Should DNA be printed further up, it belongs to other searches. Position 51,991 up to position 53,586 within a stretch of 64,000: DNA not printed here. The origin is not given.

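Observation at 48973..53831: Partial glycine-reductase-type cluster with two selenoprotein genes mis-split by the ORF track and an embedded permease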

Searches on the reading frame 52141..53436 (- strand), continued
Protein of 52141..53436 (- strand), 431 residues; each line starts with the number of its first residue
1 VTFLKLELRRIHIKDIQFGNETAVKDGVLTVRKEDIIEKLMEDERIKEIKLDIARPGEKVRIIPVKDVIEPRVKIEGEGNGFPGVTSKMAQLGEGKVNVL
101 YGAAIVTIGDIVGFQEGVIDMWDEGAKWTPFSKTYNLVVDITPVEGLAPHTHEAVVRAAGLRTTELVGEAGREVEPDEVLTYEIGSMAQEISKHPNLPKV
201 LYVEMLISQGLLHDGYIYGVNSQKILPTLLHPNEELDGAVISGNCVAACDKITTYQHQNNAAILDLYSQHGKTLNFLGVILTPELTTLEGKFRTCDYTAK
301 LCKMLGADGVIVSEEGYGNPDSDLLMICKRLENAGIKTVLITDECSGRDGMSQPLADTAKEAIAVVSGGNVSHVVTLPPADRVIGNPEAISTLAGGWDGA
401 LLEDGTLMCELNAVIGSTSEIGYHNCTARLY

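Call 37: search_protein_families(library=ncbifam, proteins=[L026:14455-15516:+, L026:16664-17713:+, L026:17719-19671:+, L026:7085-8536:-, L026:5236-7014:+, L026:14061-14339:+], max_evalue=1e-8)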
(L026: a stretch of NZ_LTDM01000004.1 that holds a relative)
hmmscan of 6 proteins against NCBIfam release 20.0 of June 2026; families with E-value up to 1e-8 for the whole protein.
L026:14455-15516:+ (353 aa): 5 families
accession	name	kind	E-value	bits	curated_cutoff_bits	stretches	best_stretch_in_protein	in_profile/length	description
NF035922.1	Trp_DH_ScyB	equivalog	7.4e-136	452.7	600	1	3-342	2-341/346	tryptophan dehydrogenase ScyB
NF040817.1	GdhA_Arch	equivalog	3.2e-24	85.9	750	1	32-341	61-408/419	glutamate dehydrogenase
NF041398.1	GluDhGdhB_Halo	equivalog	1.4e-21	76.9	620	1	31-300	57-353/410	glutamate dehydrogenase GdhB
NF006929.0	PRK09414.1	equivalog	3.8e-12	45.9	536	0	200-317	284-402/445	NADP-specific glutamate dehydrogenase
NF010633.0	PRK14030.1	subfamily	9.6e-10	38.1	743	0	34-197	82-255/445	glutamate dehydrogenase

L026:16664-17713:+ (349 aa): 4 families
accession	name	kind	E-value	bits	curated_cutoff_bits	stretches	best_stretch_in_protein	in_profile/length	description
TIGR02923.1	AhaC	equivalog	1.3e-31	110.2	240.5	1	7-342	5-347/348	ATP synthase A1 subunit C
NF002268.0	PRK01198.1-4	equivalog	3.5e-23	82.4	381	1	10-343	14-345/346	V-type ATP synthase subunit C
NF002267.0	PRK01198.1-3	equivalog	5.1e-19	68.7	488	1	7-343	48-389/390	V-type ATP synthase subunit C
NF002265.0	PRK01198.1-1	equivalog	8e-15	54.7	534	1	10-342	12-349/352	V-type ATP synthase subunit C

L026:17719-19671:+ (650 aa): 9 families
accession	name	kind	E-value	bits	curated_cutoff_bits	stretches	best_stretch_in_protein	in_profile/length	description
NF004434.0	PRK05771.3-3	equivalog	1.6e-54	185.6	777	1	109-648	97-681/686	V-type ATP synthase subunit I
NF004428.0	PRK05771.2-1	equivalog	3.5e-50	170.9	766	1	74-643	79-670/680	V-type ATP synthase subunit I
NF004430.0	PRK05771.2-4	equivalog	5.5e-49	167.3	670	1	81-640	65-635/646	V-type ATP synthase subunit I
NF004433.0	PRK05771.3-2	equivalog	1.1e-39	136.4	1173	2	4-397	5-378/701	V-type ATP synthase subunit I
NF004427.0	PRK05771.1-1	equivalog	1.9e-36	126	942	1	85-644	88-652/668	V-type ATP synthase subunit I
NF004432.0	PRK05771.3-1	equivalog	3.2e-29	101.8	1044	1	100-396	81-370/643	V-type ATP synthase subunit I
NF004435.0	PRK05771.3-4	equivalog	3.9e-29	101.5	1410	2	501-642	545-694/701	V-type ATP synthase subunit I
NF004429.0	PRK05771.2-2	equivalog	2.2e-13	49.8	799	1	252-627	195-587/608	V-type ATP synthase subunit I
NF004431.0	PRK05771.2-5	equivalog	1.6e-11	43.5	851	1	94-398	62-344/649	V-type ATP synthase subunit I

L026:7085-8536:- (483 aa): 9 families
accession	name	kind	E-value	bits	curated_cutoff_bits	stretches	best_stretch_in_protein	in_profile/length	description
TIGR02119.1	panF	equivalog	8.6e-63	213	328.05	1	11-479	7-470/471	sodium/pantothenate symporter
TIGR02121.1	Na_Pro_sym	equivalog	6e-50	170.4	515.5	1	6-478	2-471/488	sodium/proline symporter PutP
TIGR00813.1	sss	superfamily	1.3e-44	152.9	184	1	40-439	1-411/411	sodium/solute symporter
TIGR03648.1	Na_symport_lg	subfamily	8.7e-27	93.7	320.75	2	37-206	24-188/547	VC_2705 family sodium/solute symporter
NF011948.0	PRK15419.1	equivalog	4.8e-26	91.7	955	1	6-455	6-453/502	sodium/proline symporter PutP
NF007790.0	PRK10484.1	equivalog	1.2e-22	80.5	401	1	9-476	4-483/527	solute:sodium symporter family transporter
NF006903.2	PRK09395.1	subfamily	2.2e-14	52.8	750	1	4-459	34-490/552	cation/acetate symporter ActP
NF009135.0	PRK12488.1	subfamily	1.5e-13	50.2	850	1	3-457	30-485/549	cation/acetate symporter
TIGR02711.1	symport_actP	equivalog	7.1e-10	38.2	1099.25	1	4-457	31-485/549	cation/acetate symporter ActP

L026:5236-7014:+ (592 aa): 2 families
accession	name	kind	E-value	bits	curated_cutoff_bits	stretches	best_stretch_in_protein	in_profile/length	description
TIGR00785.1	dass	subfamily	2.3e-43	148.5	198.6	2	400-590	248-444/444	DASS family sodium-coupled anion symporter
NF040989.1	MamN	equivalog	1.9e-15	56.5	500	1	5-193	7-190/437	magnetosome biogenesis transporter MamN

L026:14061-14339:+ (92 aa): 28 families (the best 25 are shown)
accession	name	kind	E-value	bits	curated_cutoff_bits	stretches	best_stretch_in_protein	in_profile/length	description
NF011003.0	PRK14429.1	equivalog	1.8e-24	85.6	90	1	4-82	1-79/91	acylphosphatase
NF011017.0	PRK14445.1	equivalog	6.3e-24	84.1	97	1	5-91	4-90/92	acylphosphatase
NF011000.0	PRK14426.1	equivalog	3e-23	81.7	89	1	7-91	6-91/92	acylphosphatase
NF011019.0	PRK14448.1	equivalog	4.4e-22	78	100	1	8-84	5-81/90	acylphosphatase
NF010995.0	PRK14420.1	equivalog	1.4e-20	73.6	110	1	4-91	1-88/91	acylphosphatase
NF011023.0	PRK14452.1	equivalog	1.6e-20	73.2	113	1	6-91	21-105/107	acylphosphatase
NF011020.0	PRK14449.1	equivalog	1.3e-19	69.9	103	1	5-80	3-78/90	acylphosphatase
NF011002.0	PRK14428.1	equivalog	1.9e-19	69.4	120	1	6-85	9-88/97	acylphosphatase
NF011010.0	PRK14436.1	equivalog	4.5e-19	68.6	117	1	6-91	5-89/91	acylphosphatase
NF011022.0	PRK14451.1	equivalog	5e-19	68.4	91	1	9-81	9-81/91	acylphosphatase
NF011011.0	PRK14438.1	equivalog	1.1e-18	67.2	109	1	6-91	4-89/91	acylphosphatase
NF011016.0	PRK14444.1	equivalog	1.6e-18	66.9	103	1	5-91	4-90/92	acylphosphatase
NF011007.0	PRK14433.1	equivalog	2.3e-18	66.2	100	1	4-78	1-75/88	acylphosphatase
NF011009.0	PRK14435.1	equivalog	5.5e-18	64.9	119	1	4-91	1-87/90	acylphosphatase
NF011013.0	PRK14441.1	equivalog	6.7e-18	64.6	114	1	5-82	5-82/93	acylphosphatase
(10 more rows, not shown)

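Call 44: search_dna_similar(query=window:52141-53436:-, collection=plasmids, mode=protein, max_rows=20)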
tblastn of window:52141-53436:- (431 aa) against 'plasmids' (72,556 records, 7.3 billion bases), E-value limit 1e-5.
Records with a match: 15; places in all: 20; records where one place covers at least 80% of the query: 6.
Best place of each record, by identity: <60% 15.
By first word of the organism name: Terrisporobacter 8; Enterococcus 3; Acetoanaerobium 1; Peptoclostridium 1; Photobacterium 1; Paraclostridium 1.
By predicted mobility (MOB-suite, as given by PLSDB): non-mobilizable 15.
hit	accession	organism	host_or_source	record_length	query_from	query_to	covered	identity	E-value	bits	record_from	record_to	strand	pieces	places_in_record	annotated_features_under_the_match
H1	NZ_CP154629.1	Acetoanaerobium noterae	cell culture,Sludge of a digestion ...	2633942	4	431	99%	54.9%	2e-146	467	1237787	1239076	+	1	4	none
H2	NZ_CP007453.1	Peptoclostridium acidaminophilum DSM 3953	black mud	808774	3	431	100%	53.1%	3e-146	467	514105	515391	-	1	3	grdG: sarcosine reductase complex component B subunit alpha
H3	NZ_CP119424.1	Photobacterium sp. DA100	-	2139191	4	429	99%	50.7%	6e-136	437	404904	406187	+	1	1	none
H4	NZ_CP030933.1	Enterococcus gilvus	cow,milk,milk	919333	4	427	98%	41.0%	8e-96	322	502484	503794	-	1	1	glycine/sarcosine/betaine reductase component B subunit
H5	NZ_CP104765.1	Enterococcus raffinosus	Homo sapiens,urine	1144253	4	427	98%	40.9%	4e-94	317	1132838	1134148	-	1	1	record has no annotation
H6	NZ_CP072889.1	Enterococcus raffinosus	stream/river surface water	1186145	4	427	98%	40.9%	4e-94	317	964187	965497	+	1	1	record has no annotation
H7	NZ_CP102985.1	Terrisporobacter petrolearius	cell culture,petroleum reservoir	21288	8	339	77%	24.4%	8e-8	62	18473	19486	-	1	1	prdA: D-proline reductase (dithiol) proprotein PrdA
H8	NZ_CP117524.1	Terrisporobacter glycolicus ATCC 14880 = DSM 1288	whole organism,mud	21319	8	339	77%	24.4%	8e-8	62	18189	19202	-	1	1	prdA: D-proline reductase (dithiol) proprotein PrdA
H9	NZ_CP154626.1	Terrisporobacter sp. COM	cell culture,compost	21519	8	339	77%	24.4%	8e-8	62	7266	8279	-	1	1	prdA: D-proline reductase (dithiol) proprotein PrdA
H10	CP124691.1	Paraclostridium bifermentans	Whole organism,peat soil sample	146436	6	342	77%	24.1%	1e-6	79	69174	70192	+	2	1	none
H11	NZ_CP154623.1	Terrisporobacter petrolearius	cell culture,River marsh sediment from ...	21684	8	339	77%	24.1%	2e-7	61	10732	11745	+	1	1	prdA: D-proline reductase (dithiol) proprotein PrdA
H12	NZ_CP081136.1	Terrisporobacter hibernicus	bovine,Microorganism,feces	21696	8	339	77%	24.1%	2e-7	61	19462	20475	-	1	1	prdA: D-proline reductase (dithiol) proprotein PrdA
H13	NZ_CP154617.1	Terrisporobacter petrolearius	cell culture,Sludge of a digestion ...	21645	8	339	77%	24.1%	2e-7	61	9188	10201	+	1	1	prdA: D-proline reductase (dithiol) proprotein PrdA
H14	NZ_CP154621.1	Terrisporobacter petrolearius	cell culture,horse feces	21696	8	339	77%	24.1%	2e-7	61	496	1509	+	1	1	prdA: D-proline reductase (dithiol) proprotein PrdA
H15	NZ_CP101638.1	Terrisporobacter mayombei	whole organism,termite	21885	8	339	77%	23.7%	1e-7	62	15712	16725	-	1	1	prdA: D-proline reductase (dithiol) proprotein PrdA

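Call 45: get_annotated_region(hit=H2, flank=9000)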
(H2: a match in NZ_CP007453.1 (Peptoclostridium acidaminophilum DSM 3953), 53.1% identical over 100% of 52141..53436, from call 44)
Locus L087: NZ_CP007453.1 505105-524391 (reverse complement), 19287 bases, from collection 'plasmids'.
description: Peptoclostridium acidaminophilum DSM 3953 strain al-2 plasmid EAL2_808p, complete sequence
organism: Peptoclostridium acidaminophilum DSM 3953 (NCBI taxid 1286171)
taxonomy: Bacteria; Bacillota; Clostridia; Peptostreptococcales; Peptoclostridiaceae; Peptoclostridium; Peptoclostridium acidaminophilum; Peptoclostridium acidaminophilum DSM 3953
host: -; source: black mud; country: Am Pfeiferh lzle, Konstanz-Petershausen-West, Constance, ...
typing (MOB-suite, as given by PLSDB): non-mobilizable
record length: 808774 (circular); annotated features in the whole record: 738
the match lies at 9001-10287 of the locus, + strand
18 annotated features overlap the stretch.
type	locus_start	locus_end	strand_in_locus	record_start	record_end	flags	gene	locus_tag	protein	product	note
CDS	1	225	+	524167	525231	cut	ltrA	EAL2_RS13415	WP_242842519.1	group II intron reverse transcriptase/maturase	GO:0000373 - Group II intron splicing [Evidence IEA]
CDS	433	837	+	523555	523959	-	tnpA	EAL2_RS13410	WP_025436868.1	IS200/IS605 family transposase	-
CDS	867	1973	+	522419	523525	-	tnpB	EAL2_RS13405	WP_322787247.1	IS200/IS605 family element RNA-guided endonuclease TnpB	-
CDS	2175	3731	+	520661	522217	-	-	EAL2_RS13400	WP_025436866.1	hypothetical protein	-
CDS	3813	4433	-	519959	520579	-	-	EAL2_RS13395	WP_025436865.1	DUF2202 domain-containing protein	-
CDS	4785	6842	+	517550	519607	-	-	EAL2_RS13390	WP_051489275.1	transporter substrate-binding domain-containing protein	-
CDS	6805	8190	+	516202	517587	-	-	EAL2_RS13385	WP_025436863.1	sigma-54 dependent transcriptional regulator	GO:0006355 - regulation of DNA-templated transcription [Evidence IEA]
CDS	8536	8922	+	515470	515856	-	-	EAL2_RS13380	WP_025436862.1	GrdX family protein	-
CDS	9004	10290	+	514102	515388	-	grdG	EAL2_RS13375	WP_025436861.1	sarcosine reductase complex component B subunit alpha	-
CDS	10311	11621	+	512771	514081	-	grdF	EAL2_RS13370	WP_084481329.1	sarcosine reductase complex component B subunit beta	-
CDS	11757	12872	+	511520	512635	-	-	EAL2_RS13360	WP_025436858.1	hypothetical protein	-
CDS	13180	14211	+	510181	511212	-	namA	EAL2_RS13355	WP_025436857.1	NADPH dehydrogenase NamA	-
CDS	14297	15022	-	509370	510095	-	-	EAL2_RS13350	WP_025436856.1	MEDS domain-containing protein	-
CDS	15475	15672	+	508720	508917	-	-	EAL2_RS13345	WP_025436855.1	4Fe-4S dicluster domain-containing protein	-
CDS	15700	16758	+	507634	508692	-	-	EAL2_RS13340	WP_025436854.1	2-ketoisovalerate ferredoxin oxidoreductase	-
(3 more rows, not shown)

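Call 52: search_protein_families(library=pfam, proteins=[L048:2334-5843:+, L048:5880-6839:+, L048:6851-8608:+, L048:13865-15226:+, L048:15247-17124:+, L048:17157-19316:+, L048:19465-21132:+, L009:7048-8109:+, L009:14048-15451:+, L048:679-1629:+], max_evalue=0.000001)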
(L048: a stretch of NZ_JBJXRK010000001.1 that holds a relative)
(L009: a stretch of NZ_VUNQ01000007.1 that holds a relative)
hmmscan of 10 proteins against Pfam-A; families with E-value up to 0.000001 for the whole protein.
L048:2334-5843:+ (1169 aa): 5 families
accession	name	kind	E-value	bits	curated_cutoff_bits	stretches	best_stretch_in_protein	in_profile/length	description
PF07733.18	DNA_pol3_alpha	-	3.1e-106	355.2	23.9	1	310-566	1-260/260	Bacterial DNA polymerase III alpha NTPase domain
PF02811.25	PHP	-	1.8e-62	210.9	26.4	1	21-192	1-164/164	PHP domain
PF17657.6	DNA_pol3_finger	-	1.5e-61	207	22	1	569-730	1-164/166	Bacterial DNA polymerase III alpha subunit finger domain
PF14579.12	HHH_6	-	5e-31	107.2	25.6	1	818-908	2-90/90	Helix-hairpin-helix motif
PF01336.31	tRNA_anti-codon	-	4.1e-12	46.3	27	1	1011-1088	1-74/75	OB-fold nucleic acid binding domain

L048:5880-6839:+ (319 aa): 1 family
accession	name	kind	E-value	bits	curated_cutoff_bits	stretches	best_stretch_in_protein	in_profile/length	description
PF00365.25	PFK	-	4.7e-106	354.6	30.9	1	4-275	2-277/277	Phosphofructokinase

L048:6851-8608:+ (585 aa): 3 families
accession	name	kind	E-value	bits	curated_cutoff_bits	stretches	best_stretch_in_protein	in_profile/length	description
PF00224.27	PK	-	2.9e-141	470.7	30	1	2-324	1-328/328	Pyruvate kinase, barrel domain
PF02887.21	PK_C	-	3e-40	137.3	28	1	357-470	1-114/114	Pyruvate kinase, alpha/beta domain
PF00391.29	PEP-utilizers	-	8.9e-24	83.3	23.1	1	504-575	1-72/72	PEP-utilising enzyme, mobile domain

L048:13865-15226:+ (453 aa): 1 family
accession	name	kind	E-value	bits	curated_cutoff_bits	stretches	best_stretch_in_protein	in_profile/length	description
PF01554.23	MatE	-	4.4e-63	212.2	24.9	2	24-184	1-161/161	MatE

L048:15247-17124:+ (625 aa): 5 families
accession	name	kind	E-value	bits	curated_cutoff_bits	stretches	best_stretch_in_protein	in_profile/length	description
PF00005.33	ABC_tran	-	9e-51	172.5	25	2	20-180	2-137/137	ABC transporter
PF13304.12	AAA_21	-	5.7e-17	63.2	27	0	409-494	209-304/304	AAA domain, putative AbiEii toxin, Type IV TA system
PF16326.10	ABC_tran_CTD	-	1.3e-14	54.6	32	1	548-614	1-69/69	ABC transporter C-terminal domain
PF12848.13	ABC_tran_Xtn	-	2.6e-11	43.9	25.9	1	220-292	2-76/85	ABC transporter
PF02463.25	SMC_N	-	4e-10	39.9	40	0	254-498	53-207/220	RecF/RecN/SMC N terminal domain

L048:17157-19316:+ (719 aa): 2 families
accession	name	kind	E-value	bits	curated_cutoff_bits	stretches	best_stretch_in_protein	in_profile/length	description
PF01131.25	Topoisom_bac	-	8.4e-117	391.1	35.1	1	152-575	3-410/411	DNA topoisomerase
PF01751.28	Toprim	-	3.6e-13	49.9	23.1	1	3-133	1-95/96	Toprim domain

L048:19465-21132:+ (555 aa): 1 family
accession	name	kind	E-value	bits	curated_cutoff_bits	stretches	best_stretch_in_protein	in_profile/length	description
PF01293.25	PEPCK_ATP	-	3e-19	69.5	26.5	1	97-480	64-442/465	Phosphoenolpyruvate carboxykinase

L009:7048-8109:+ (353 aa): 3 families
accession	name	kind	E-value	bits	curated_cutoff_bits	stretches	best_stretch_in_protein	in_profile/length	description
PF00248.27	Aldo_ket_red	-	1.1e-40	139.9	24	1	33-218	2-200/291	Aldo/keto reductase family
PF13534.11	Fer4_17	-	2.4e-09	38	22.2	1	276-339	1-60/61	4Fe-4S dicluster domain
PF13183.11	Fer4_8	-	2.9e-07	31.4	27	1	275-338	3-67/68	4Fe-4S dicluster domain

L009:14048-15451:+ (467 aa): 1 family
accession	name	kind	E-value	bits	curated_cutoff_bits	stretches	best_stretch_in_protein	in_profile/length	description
PF01554.23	MatE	-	3.8e-63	212.4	24.9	2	246-407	1-158/161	MatE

L048:679-1629:+ (316 aa): 4 families
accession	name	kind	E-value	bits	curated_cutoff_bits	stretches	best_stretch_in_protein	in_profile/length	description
PF02650.20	HTH_WhiA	-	1.1e-37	128.7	27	1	227-310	1-84/84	WhiA C-terminal HTH domain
PF14527.11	LAGLIDADG_WhiA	-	7.1e-35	119.5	23.2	1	133-224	2-93/93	WhiA LAGLIDADG-like domain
PF10298.14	WhiA_N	-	2.3e-30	104.9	23.4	1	19-105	1-84/86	WhiA N-terminal LAGLIDADG-like domain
PF14528.11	LAGLIDADG_3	-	6.1e-07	30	22.5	0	131-206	2-82/82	LAGLIDADG-like domain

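Call 67: get_annotated_region(hit=H1, flank=6000)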
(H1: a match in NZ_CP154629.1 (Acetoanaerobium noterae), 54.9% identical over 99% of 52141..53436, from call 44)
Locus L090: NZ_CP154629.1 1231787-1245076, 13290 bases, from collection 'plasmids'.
description: Acetoanaerobium noterae strain DSL2 plasmid pTPELB2, complete sequence
organism: Acetoanaerobium noterae (NCBI taxid 745369)
taxonomy: Bacteria; Bacillota; Clostridia; Peptostreptococcales; Filifactoraceae; Acetoanaerobium; Acetoanaerobium noterae
host: -; source: cell culture,Sludge of a digestion tower of a wastewater treatment plant; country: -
typing (MOB-suite, as given by PLSDB): non-mobilizable
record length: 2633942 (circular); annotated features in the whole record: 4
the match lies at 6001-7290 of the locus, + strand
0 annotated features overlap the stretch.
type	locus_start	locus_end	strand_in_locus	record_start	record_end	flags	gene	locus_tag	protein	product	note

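Call 68: get_annotated_region(hit=H3, flank=6000)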
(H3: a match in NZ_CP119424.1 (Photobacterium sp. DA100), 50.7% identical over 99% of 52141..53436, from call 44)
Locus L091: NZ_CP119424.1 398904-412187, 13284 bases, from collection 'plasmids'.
description: Photobacterium sp. DA100 plasmid pDA100, complete sequence
organism: Photobacterium sp. DA100 (NCBI taxid 3027472)
taxonomy: Bacteria; Pseudomonadota; Gammaproteobacteria; Vibrionales; Vibrionaceae; Photobacterium; Photobacterium sp. DA100
host: -; source: -; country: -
typing (MOB-suite, as given by PLSDB): non-mobilizable
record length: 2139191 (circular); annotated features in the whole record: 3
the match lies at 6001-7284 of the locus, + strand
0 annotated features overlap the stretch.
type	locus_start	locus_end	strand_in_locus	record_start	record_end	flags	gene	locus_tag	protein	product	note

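Call 83: search_solved_structures(query=window:52141-53436:-, max_evalue=0.01)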
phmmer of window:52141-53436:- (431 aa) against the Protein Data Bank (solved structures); distinct sequences matched with E-value up to 0.01: 0.
